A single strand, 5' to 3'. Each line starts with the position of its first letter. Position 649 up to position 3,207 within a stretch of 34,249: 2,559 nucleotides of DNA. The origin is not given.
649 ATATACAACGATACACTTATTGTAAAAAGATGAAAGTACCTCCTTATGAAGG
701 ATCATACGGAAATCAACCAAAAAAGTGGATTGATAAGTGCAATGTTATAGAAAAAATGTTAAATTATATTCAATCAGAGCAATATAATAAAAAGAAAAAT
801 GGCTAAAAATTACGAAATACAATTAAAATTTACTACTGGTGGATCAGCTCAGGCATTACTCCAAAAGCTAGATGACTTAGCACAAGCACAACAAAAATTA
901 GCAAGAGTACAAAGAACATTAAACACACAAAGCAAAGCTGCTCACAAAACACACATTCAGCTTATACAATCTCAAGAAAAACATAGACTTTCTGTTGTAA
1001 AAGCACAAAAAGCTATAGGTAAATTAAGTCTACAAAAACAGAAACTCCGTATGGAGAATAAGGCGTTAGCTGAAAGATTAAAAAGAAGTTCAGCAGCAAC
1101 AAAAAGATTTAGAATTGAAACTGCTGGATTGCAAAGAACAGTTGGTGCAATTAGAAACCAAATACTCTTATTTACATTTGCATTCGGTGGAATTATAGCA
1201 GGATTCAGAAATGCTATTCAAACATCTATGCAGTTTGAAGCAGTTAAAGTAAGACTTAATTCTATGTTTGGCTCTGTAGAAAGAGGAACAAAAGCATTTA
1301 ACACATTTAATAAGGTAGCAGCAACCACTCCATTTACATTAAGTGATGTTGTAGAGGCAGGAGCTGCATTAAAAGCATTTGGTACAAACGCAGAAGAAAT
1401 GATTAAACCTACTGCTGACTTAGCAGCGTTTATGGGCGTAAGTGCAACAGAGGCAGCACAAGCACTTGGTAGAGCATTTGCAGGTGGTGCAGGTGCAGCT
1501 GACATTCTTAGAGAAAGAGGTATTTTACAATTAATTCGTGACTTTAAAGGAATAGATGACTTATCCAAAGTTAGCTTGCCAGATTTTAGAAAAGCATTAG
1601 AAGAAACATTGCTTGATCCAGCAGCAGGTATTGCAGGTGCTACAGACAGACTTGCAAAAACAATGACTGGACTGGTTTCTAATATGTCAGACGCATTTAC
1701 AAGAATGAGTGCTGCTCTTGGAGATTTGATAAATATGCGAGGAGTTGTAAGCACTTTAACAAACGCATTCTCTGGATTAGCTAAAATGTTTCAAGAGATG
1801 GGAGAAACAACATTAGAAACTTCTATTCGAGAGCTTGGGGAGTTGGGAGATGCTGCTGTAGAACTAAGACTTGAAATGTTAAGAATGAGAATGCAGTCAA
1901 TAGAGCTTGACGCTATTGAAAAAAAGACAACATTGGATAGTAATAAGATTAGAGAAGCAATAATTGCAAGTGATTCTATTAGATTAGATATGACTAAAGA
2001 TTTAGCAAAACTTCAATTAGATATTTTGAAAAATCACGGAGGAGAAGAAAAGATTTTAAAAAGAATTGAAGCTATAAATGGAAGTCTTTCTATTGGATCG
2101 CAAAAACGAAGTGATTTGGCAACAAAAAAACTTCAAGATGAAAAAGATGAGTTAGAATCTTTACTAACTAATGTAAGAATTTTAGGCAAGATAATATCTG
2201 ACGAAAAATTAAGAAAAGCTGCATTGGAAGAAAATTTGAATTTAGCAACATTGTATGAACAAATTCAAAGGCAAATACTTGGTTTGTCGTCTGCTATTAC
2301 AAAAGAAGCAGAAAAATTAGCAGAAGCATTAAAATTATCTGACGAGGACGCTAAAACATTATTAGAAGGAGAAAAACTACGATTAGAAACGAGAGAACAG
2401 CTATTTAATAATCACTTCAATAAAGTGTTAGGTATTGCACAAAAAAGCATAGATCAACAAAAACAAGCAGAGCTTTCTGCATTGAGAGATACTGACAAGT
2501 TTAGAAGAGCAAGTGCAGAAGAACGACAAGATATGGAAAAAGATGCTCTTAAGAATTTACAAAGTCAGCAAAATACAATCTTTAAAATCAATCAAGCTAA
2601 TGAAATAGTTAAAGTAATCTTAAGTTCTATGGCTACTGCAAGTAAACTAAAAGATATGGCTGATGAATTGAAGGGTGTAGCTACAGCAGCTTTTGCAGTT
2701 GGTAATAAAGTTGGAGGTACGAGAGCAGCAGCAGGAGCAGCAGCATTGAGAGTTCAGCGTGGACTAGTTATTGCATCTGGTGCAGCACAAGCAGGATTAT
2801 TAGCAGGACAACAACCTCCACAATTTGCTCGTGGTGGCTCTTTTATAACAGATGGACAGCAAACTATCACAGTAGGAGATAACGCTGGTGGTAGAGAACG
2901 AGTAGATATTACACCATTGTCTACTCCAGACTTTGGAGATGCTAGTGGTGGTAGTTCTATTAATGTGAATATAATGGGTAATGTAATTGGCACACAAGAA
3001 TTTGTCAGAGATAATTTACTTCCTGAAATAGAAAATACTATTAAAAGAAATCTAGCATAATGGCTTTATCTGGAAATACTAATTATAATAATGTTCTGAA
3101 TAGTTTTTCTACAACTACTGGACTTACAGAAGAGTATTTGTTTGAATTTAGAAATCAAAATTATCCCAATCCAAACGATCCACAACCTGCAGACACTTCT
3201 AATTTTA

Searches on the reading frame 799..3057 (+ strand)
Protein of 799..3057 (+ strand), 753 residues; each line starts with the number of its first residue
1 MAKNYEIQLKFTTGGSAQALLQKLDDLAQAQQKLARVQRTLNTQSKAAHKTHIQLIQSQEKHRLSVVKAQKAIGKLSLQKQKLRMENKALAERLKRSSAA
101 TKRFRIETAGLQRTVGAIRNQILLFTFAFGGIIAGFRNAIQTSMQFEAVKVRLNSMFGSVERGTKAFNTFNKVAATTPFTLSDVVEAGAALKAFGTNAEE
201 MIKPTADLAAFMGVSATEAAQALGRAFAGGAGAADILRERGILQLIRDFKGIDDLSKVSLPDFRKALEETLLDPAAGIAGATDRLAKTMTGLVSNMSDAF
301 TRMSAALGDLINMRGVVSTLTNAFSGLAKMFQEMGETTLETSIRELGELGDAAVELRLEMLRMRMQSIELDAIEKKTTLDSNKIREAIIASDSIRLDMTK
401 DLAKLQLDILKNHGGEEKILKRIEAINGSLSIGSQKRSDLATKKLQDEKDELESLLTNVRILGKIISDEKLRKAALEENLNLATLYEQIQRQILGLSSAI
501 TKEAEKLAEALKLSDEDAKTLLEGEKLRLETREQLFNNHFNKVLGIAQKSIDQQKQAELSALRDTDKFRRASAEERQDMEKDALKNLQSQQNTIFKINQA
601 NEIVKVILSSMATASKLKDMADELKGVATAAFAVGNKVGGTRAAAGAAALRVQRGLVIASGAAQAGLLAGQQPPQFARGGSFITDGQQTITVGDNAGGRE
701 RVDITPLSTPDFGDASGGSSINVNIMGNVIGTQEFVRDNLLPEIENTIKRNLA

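Call 13: search_protein_families(library=phrogs, proteins=[window:799-3057:+], max_evalue=0.001)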
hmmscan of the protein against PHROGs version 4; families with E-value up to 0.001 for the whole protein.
window:799-3057:+ (753 aa): 3 families
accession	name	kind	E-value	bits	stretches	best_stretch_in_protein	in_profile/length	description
phrog_973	-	tail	1.9e-15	56.9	1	32-337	12-349/1465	tail length tape measure protein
phrog_16017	-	unknown function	2.1e-08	33.5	1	17-197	123-310/1234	-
phrog_9959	-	tail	1.1e-05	24.1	1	137-202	69-134/1708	tail length tape measure protein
